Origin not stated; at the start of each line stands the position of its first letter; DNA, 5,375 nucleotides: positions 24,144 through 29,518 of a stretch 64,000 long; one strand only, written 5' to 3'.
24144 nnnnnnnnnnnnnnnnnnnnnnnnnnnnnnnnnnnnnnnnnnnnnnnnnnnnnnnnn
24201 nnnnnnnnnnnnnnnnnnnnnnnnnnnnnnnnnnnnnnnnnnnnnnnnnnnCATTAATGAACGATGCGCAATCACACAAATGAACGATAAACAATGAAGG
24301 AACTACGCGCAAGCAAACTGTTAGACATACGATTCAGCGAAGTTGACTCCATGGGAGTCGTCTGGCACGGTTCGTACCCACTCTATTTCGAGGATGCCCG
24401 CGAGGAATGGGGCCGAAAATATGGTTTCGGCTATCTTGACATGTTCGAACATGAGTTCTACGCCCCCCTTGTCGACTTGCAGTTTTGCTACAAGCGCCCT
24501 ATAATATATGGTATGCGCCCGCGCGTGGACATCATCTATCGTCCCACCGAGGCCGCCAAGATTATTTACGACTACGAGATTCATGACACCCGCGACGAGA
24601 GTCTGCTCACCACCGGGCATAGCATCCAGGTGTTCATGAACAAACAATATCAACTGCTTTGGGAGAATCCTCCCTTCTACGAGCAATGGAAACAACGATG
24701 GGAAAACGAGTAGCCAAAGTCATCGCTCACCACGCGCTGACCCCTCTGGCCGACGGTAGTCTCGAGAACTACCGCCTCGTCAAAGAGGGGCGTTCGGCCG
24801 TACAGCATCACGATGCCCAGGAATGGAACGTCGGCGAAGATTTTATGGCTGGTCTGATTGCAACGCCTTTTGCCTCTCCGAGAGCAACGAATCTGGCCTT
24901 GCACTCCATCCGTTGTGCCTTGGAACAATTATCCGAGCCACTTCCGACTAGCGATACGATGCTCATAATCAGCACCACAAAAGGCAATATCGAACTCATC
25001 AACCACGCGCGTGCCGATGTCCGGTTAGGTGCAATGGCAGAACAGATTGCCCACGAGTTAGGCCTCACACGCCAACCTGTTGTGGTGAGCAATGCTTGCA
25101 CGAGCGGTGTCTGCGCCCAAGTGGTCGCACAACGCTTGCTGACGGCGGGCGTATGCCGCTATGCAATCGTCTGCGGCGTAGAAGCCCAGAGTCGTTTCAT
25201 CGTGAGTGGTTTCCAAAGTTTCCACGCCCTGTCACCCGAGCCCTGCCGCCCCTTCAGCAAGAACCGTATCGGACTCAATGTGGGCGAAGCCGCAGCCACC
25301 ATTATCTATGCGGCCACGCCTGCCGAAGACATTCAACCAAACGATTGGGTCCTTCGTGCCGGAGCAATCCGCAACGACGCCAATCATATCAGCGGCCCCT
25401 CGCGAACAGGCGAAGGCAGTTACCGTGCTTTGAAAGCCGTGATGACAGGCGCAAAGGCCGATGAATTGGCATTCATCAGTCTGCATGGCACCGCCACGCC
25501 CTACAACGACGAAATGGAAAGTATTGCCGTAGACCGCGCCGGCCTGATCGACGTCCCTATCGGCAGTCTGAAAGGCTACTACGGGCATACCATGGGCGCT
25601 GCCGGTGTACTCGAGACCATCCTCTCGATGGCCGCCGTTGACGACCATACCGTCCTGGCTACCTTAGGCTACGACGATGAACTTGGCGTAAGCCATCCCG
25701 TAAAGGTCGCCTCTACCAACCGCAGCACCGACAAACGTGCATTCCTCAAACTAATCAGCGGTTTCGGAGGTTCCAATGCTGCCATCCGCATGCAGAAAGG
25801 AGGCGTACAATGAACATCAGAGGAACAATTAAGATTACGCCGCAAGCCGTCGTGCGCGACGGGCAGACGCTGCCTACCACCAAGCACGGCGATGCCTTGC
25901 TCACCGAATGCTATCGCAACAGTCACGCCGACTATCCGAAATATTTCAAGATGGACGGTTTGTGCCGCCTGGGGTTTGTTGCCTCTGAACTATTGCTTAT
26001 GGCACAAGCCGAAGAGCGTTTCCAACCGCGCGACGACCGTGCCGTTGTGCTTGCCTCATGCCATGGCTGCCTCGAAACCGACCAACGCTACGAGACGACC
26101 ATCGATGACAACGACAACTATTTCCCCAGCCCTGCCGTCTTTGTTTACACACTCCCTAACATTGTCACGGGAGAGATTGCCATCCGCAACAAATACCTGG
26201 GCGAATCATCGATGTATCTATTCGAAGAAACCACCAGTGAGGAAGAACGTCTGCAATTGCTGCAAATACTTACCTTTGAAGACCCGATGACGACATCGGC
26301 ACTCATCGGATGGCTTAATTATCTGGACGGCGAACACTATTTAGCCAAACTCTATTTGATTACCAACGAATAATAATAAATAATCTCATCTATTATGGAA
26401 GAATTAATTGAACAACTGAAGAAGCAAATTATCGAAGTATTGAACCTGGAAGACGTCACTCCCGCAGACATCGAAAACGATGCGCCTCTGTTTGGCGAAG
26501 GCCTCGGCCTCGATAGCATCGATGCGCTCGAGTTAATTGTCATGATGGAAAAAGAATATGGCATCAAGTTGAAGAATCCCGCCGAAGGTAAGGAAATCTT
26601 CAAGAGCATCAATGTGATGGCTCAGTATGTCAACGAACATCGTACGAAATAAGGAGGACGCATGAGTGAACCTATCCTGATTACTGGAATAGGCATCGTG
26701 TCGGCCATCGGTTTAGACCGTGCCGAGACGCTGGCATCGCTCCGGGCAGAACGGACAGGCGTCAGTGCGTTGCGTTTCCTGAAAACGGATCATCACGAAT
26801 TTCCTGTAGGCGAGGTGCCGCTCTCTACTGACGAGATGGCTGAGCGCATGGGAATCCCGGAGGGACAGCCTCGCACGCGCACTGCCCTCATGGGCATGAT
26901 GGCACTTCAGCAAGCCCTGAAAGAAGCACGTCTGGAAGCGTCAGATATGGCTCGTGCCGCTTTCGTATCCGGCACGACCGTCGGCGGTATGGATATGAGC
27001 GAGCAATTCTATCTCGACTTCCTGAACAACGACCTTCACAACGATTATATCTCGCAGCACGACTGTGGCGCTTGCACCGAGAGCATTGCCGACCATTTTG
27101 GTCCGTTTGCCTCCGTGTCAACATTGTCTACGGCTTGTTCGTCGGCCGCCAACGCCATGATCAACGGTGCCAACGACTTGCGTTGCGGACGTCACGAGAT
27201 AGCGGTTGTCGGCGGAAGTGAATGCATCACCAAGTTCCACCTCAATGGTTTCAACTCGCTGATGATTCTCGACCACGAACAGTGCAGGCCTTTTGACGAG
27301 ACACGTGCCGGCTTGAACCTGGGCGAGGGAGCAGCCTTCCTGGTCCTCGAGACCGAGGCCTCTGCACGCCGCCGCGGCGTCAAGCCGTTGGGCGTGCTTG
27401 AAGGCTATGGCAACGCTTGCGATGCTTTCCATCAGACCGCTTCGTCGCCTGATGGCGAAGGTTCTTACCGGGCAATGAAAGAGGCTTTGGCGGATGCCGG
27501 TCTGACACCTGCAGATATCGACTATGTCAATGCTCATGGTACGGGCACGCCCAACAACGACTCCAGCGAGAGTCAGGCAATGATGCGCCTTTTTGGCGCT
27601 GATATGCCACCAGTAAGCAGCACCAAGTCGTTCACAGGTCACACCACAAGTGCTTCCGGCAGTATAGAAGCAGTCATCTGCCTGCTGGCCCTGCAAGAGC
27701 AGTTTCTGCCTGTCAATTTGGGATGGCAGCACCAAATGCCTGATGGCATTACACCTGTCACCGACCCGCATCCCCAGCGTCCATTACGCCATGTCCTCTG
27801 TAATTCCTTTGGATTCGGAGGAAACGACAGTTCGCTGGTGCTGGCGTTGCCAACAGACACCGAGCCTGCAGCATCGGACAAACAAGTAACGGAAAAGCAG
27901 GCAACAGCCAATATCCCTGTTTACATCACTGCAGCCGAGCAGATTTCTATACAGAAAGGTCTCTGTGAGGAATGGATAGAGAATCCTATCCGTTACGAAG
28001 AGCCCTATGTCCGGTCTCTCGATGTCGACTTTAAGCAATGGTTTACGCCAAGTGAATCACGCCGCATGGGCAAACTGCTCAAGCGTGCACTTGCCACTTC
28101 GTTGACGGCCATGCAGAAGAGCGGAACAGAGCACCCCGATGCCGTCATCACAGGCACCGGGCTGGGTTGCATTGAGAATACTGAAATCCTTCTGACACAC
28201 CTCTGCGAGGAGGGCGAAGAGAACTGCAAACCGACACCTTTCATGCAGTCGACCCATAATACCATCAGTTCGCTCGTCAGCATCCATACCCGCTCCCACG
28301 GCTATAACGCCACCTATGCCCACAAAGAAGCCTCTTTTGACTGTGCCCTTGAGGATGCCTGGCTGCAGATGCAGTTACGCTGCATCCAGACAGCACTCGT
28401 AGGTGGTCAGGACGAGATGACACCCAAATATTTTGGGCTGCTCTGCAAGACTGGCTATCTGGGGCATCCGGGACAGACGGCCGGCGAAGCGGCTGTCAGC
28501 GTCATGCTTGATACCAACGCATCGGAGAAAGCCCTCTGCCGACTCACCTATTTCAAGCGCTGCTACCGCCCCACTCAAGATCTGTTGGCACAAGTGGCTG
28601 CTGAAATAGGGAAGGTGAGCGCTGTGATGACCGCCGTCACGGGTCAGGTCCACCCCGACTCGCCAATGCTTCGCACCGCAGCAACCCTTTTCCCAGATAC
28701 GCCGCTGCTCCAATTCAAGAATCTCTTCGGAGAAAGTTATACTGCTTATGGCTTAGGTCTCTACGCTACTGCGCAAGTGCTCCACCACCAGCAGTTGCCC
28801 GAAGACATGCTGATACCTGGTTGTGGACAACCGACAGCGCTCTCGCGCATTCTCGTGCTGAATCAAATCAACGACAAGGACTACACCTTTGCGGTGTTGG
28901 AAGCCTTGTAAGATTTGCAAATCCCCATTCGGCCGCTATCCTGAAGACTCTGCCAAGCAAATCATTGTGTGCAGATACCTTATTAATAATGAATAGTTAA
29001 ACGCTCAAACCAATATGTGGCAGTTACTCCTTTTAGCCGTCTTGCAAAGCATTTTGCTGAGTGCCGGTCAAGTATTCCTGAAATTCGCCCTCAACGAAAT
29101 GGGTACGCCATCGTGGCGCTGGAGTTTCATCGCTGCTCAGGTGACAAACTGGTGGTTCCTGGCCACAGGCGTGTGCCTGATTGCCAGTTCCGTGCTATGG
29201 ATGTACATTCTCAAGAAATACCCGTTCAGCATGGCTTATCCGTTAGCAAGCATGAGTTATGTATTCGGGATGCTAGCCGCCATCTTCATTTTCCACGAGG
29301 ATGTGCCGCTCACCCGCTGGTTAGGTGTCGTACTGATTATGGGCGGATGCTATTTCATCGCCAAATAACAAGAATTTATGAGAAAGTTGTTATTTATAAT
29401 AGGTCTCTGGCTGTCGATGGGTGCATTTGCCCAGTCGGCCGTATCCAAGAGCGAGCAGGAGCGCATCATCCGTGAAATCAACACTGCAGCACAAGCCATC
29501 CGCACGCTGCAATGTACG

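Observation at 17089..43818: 26.7-kb, 26-gene aryl-polyene/flexirubin-type type II PKS island with lipid-anchoring and export machinery but no dialkylresorcinol genes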

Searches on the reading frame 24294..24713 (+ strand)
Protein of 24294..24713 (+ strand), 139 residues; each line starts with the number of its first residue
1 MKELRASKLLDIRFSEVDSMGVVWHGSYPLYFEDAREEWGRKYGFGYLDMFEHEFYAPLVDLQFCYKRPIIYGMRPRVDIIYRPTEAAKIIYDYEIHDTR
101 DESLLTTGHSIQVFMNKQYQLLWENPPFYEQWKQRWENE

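Call 4: search_protein_families(library=pfam, proteins=[window:24294-24713:+], max_evalue=0.01)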
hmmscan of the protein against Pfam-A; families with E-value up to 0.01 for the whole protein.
window:24294-24713:+ (139 aa): 2 families
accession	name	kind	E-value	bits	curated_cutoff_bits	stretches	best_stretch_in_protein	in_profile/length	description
PF13279.12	4HBT_2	-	1.2e-10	42.3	25.5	1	13-127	2-116/122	Thioesterase-like superfamily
PF03061.28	4HBT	-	0.00023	21.8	20.6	1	20-98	1-72/79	Thioesterase superfamily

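Call 11: search_protein_families(library=ncbifam, proteins=[window:24294-24713:+], max_evalue=0.001)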
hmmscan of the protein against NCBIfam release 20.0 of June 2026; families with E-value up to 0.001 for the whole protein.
window:24294-24713:+ (139 aa): 3 families
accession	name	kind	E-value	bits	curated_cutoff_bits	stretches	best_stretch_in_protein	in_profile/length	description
NF047424.1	MenI_Staph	exception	4e-20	72.2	225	1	10-120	8-117/148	1,4-dihydroxy-2-naphthoyl-CoA hydrolase MenI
TIGR00051.1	TIGR00051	subfamily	7.2e-13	48.9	68.7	1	12-118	4-109/117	YbgC/FadM family acyl-CoA thioesterase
TIGR02799.1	thio_ybgC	equivalog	2.6e-06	27.7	141.35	1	14-113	9-107/126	tol-pal system-associated acyl-CoA thioesterase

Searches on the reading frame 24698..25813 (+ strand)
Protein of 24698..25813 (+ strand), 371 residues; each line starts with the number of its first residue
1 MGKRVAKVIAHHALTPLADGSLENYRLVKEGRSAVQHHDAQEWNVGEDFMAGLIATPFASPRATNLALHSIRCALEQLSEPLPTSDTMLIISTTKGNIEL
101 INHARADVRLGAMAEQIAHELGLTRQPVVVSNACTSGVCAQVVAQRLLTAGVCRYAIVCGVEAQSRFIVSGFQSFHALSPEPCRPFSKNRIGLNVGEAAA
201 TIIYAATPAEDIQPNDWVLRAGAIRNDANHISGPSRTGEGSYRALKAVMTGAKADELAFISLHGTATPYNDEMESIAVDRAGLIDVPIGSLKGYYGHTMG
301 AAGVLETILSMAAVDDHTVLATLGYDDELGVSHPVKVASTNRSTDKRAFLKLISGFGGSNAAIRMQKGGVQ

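Call 4: search_protein_families(library=pfam, proteins=[window:24698-25813:+], max_evalue=0.01)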
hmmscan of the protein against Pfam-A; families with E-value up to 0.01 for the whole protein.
window:24698-25813:+ (371 aa): 3 families
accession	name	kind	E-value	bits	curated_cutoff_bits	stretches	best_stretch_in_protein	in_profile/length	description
PF02801.28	Ketoacyl-synt_C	-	1.6e-16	60.8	20.8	1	219-325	4-118/119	Beta-ketoacyl synthase, C-terminal domain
PF00109.32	ketoacyl-synt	-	7.5e-14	52.4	20.8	1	112-203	152-245/252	Beta-ketoacyl synthase, N-terminal domain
PF08545.16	ACP_syn_III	-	0.0041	17.4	24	1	130-168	3-41/80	3-Oxoacyl-[acyl-carrier-protein (ACP)] synthase III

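Call 11: search_protein_families(library=ncbifam, proteins=[window:24698-25813:+], max_evalue=0.001)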
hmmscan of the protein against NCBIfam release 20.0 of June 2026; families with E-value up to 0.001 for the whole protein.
window:24698-25813:+ (371 aa): 18 families
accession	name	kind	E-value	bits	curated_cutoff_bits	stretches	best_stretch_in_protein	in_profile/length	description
NF006618.0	PRK09185.1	subfamily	5.5e-56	190.3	407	1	104-364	131-389/394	beta-ketoacyl-ACP synthase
NF058662.1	cispenta_AmcF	equivalog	1.5e-37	129.5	325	1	26-365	22-367/369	cispentacin biosynthesis acyltransferase subunit AmcF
TIGR03150.1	fabF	equivalog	3.2e-36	124.9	493.75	1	113-364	140-405/407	beta-ketoacyl-ACP synthase II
NF005589.0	PRK07314.1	subfamily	1.6e-34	119.4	387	1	113-367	143-411/413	beta-ketoacyl-ACP synthase II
NF004618.0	PRK05952.1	equivalog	3e-34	118.5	455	1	113-367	126-382/384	beta-ketoacyl-ACP synthase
NF006274.0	PRK08439.1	equivalog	5.3e-27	94.6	621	1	117-366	145-404/406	beta-ketoacyl-ACP synthase II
NF005076.0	PRK06501.1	equivalog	1.3e-26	93.5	629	1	103-365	144-420/425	beta-ketoacyl-ACP synthase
NF004970.0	PRK06333.1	subfamily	1.9e-24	86.3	525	1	114-366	153-420/424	beta-ketoacyl-ACP synthase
NF006587.0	PRK09116.1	equivalog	5.2e-23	81.5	470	1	122-366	152-405/408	beta-ketoacyl-ACP synthase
NF005490.0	PRK07103.1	equivalog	1.4e-21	77.1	445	1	117-367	152-412/414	polyketide beta-ketoacyl:acyl carrier protein synthase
NF005916.1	PRK07910.1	equivalog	4.6e-20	71.9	560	1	131-365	168-415/418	KasA/KasB family beta-ketoacyl-ACP synthase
NF006434.0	PRK08722.1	equivalog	6.8e-19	68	759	1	118-364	148-410/414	beta-ketoacyl-ACP synthase II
NF005935.0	PRK07967.1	equivalog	9.7e-13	47.7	630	1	230-367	267-403/406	beta-ketoacyl-ACP synthase I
NF053555.1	prodigi_MBC_PigJ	equivalog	1e-11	43.9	900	1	63-319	444-701/759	prodigiosin MBC biosynthesis protein PigJ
NF041183.1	Pks2_ls1_myc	equivalog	1.4e-11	42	2400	1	115-323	154-370/2086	sulfolipid-1 biosynthesis phthioceranic/hydroxyphthioceranic acid synthase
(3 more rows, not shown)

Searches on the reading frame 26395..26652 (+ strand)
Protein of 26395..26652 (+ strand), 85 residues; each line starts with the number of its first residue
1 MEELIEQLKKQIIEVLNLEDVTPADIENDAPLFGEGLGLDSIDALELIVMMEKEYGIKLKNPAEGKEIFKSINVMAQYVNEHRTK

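Call 5: search_protein_families(library=pfam, proteins=[window:26395-26652:+], max_evalue=0.01)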
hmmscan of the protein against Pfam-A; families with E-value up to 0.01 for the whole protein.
window:26395-26652:+ (85 aa): 1 family
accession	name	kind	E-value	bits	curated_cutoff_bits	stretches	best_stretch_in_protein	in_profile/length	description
PF00550.31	PP-binding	-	7.9e-10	39.3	20.8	1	7-60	2-50/67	Phosphopantetheine attachment site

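Call 13: search_protein_families(library=ncbifam, proteins=[window:26395-26652:+], max_evalue=0.001)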
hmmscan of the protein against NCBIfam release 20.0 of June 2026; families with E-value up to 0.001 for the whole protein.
window:26395-26652:+ (85 aa): 14 families
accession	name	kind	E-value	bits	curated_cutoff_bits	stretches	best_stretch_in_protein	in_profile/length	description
NF006617.0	PRK09184.1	subfamily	1.1e-25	89.5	70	1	2-85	12-96/96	phosphopantetheine-binding protein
TIGR00517.1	acyl_carrier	equivalog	6.3e-10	38.8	70.45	1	1-82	1-76/77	acyl carrier protein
NF002151.0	PRK00982.1-5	equivalog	5.5e-09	36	92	1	1-82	1-76/78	acyl carrier protein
NF002148.0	PRK00982.1-2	subfamily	8.7e-09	35.1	71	1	2-82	3-77/79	acyl carrier protein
NF002149.0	PRK00982.1-3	equivalog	8.8e-09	35.2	106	1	1-83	1-77/78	acyl carrier protein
NF003757.0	PRK05350.1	equivalog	1.2e-08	35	65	1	3-75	6-69/83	acyl carrier protein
NF052616.1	ACP_for_OlsHI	equivalog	3.1e-08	33.8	130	1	1-83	1-81/83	ornithine lipid biosynthesis acyl carrier protein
NF058660.1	cispen_ACP_AmcB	equivalog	1.3e-07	31.6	80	1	9-83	7-79/80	cispentacin biosynthesis acyl carrier protein AmcB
NF005480.0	PRK07081.1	equivalog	2e-06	27.6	72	1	12-81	9-75/83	acyl carrier protein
NF002150.0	PRK00982.1-4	subfamily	2.5e-06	27.6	66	1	3-83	5-79/80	acyl carrier protein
NF005798.0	PRK07639.1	equivalog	3.2e-06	27.5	100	1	2-82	4-81/91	petrobactin biosynthesis protein AsbD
NF003464.0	PRK05087.1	equivalog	5.9e-06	26.2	68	1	7-79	2-74/78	D-alanine--poly(phosphoribitol) ligase subunit DltC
NF009104.0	PRK12449.1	equivalog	7.6e-05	22.6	70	1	24-83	23-79/80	acyl carrier protein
NF002147.0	PRK00982.1-1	equivalog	0.0002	21.1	84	1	2-83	6-81/83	acyl carrier protein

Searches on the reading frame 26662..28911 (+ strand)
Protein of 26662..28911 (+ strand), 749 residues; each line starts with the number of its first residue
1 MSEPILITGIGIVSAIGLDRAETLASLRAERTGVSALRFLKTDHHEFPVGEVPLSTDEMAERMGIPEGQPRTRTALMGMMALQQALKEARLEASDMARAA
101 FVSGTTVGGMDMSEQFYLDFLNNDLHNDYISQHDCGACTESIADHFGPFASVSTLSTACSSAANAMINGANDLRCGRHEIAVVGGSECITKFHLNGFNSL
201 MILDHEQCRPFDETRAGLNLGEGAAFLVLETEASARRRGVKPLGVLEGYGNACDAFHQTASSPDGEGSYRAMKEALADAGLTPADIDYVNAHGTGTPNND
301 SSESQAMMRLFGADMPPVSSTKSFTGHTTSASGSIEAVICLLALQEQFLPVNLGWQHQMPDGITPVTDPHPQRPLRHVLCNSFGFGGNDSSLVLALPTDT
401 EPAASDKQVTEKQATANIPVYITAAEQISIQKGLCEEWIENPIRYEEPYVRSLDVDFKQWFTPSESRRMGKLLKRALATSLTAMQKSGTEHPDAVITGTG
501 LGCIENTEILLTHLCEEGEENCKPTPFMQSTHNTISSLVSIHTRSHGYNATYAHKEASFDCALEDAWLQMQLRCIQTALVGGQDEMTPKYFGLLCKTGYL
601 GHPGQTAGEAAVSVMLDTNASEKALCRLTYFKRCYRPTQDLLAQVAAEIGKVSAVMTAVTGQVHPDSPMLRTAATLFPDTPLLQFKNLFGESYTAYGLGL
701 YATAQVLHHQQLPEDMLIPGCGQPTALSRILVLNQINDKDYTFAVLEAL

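Call 5: search_protein_families(library=pfam, proteins=[window:26662-28911:+], max_evalue=0.01)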
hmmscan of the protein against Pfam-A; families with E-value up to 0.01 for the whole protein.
window:26662-28911:+ (749 aa): 4 families
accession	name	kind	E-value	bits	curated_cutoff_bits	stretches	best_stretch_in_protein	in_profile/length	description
PF02801.28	Ketoacyl-synt_C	-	9.5e-35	119.6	20.8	1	244-353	2-116/119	Beta-ketoacyl synthase, C-terminal domain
PF00109.32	ketoacyl-synt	-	3.8e-34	118.9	20.8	2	3-233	2-250/252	Beta-ketoacyl synthase, N-terminal domain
PF13723.12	Ketoacyl-synt_2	-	1.5e-08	35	25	1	465-594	26-149/223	Beta-ketoacyl synthase, N-terminal domain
PF00108.29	Thiolase_N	-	5.2e-07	29.7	26.4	1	151-191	77-117/260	Thiolase, N-terminal domain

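Call 11: search_protein_families(library=ncbifam, proteins=[window:26662-28911:+], max_evalue=0.001)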
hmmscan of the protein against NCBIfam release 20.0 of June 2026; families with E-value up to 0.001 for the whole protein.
window:26662-28911:+ (749 aa): 31 families (the best 25 are shown)
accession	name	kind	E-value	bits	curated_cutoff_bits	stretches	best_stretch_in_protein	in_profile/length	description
NF006618.0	PRK09185.1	subfamily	1.3e-94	317.5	407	1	3-395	3-391/394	beta-ketoacyl-ACP synthase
TIGR03150.1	fabF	equivalog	1.2e-92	310.7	493.75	2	5-394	3-406/407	beta-ketoacyl-ACP synthase II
NF005589.0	PRK07314.1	subfamily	3.6e-91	306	387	2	5-394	6-409/413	beta-ketoacyl-ACP synthase II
NF004970.0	PRK06333.1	subfamily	5.8e-72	242.8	525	1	4-394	5-419/424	beta-ketoacyl-ACP synthase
NF058662.1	cispenta_AmcF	equivalog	3.7e-67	226.9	325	1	5-394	2-367/369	cispentacin biosynthesis acyltransferase subunit AmcF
NF005076.0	PRK06501.1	equivalog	7.8e-67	226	629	1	5-395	13-421/425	beta-ketoacyl-ACP synthase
NF004618.0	PRK05952.1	equivalog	6.8e-65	219.4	455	1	5-395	4-381/384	beta-ketoacyl-ACP synthase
NF006274.0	PRK08439.1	equivalog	7.2e-62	209.5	621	1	5-393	4-402/406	beta-ketoacyl-ACP synthase II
NF005916.1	PRK07910.1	equivalog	4.6e-56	190.5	560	1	5-394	14-415/418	KasA/KasB family beta-ketoacyl-ACP synthase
NF005490.0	PRK07103.1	equivalog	3.2e-55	187.9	445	1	2-394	3-410/414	polyketide beta-ketoacyl:acyl carrier protein synthase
NF006587.0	PRK09116.1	equivalog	2e-51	175.1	470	1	5-394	4-404/408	beta-ketoacyl-ACP synthase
NF005935.0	PRK07967.1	equivalog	2.9e-51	174.6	630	1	5-394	4-401/406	beta-ketoacyl-ACP synthase I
NF006434.0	PRK08722.1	equivalog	7.5e-48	163.4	759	1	5-394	6-411/414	beta-ketoacyl-ACP synthase II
NF045894.1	PKS_plus_SDR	equivalog_domain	1.2e-34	119.3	1740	1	154-430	168-459/1515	type I polyketide synthase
NF040607.1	mycolic_Pks13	equivalog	2.5e-28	98.1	2100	1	154-421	266-552/1680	polyketide synthase Pks13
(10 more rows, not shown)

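Call 24: find_encoding_contigs(protein=window:26662-28911:+, flank=10000, max_places=10)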
Protein window:26662-28911:+ (749 aa): no gene with exactly this product is on record in the collection.

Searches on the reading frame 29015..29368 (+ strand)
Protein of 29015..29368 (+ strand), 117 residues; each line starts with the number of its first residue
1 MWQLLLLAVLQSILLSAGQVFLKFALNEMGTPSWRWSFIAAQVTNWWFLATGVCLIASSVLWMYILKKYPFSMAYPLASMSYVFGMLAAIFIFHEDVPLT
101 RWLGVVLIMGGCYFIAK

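Call 5: search_protein_families(library=pfam, proteins=[window:29015-29368:+], max_evalue=0.01)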
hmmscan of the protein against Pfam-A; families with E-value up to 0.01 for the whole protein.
window:29015-29368:+ (117 aa): 4 families
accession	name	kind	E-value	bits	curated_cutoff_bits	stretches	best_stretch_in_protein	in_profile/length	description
PF00892.27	EamA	-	2e-07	31.8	28.2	1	10-115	40-133/135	EamA-like transporter family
PF10639.15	TMEM234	-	6.1e-06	26.7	30.1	1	39-115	35-112/113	Putative transmembrane family 234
PF00893.25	Multi_Drug_Res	-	0.001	20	23.7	1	39-108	23-93/93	Small Multidrug Resistance protein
PF03151.22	TPT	-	0.0035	17.2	30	1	15-113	39-133/291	Triose-phosphate Transporter family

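Call 12: search_protein_families(library=ncbifam, proteins=[window:29015-29368:+], max_evalue=0.001)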
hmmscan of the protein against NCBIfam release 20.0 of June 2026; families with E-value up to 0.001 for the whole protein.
window:29015-29368:+ (117 aa): 4 families
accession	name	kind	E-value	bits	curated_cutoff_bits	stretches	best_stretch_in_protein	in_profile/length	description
NF011625.2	PRK15051.1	equivalog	6.2e-15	55.4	92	1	6-113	4-105/111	4-amino-4-deoxy-L-arabinose-phosphoundecaprenol flippase subunit ArnE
NF002816.2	PRK02971.1-2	equivalog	1.2e-13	51.5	99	1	8-116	3-117/120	4-amino-4-deoxy-L-arabinose-phosphoundecaprenol flippase subunit ArnF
TIGR03340.1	phn_DUF6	hypoth_equivalog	1.3e-05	25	288.15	1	36-112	55-278/281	phosphonate utilization associated putative membrane protein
TIGR00950.1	2A78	equivalog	1.3e-05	24.8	230.2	1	52-111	200-262/264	carboxylate/amino acid/amine transporter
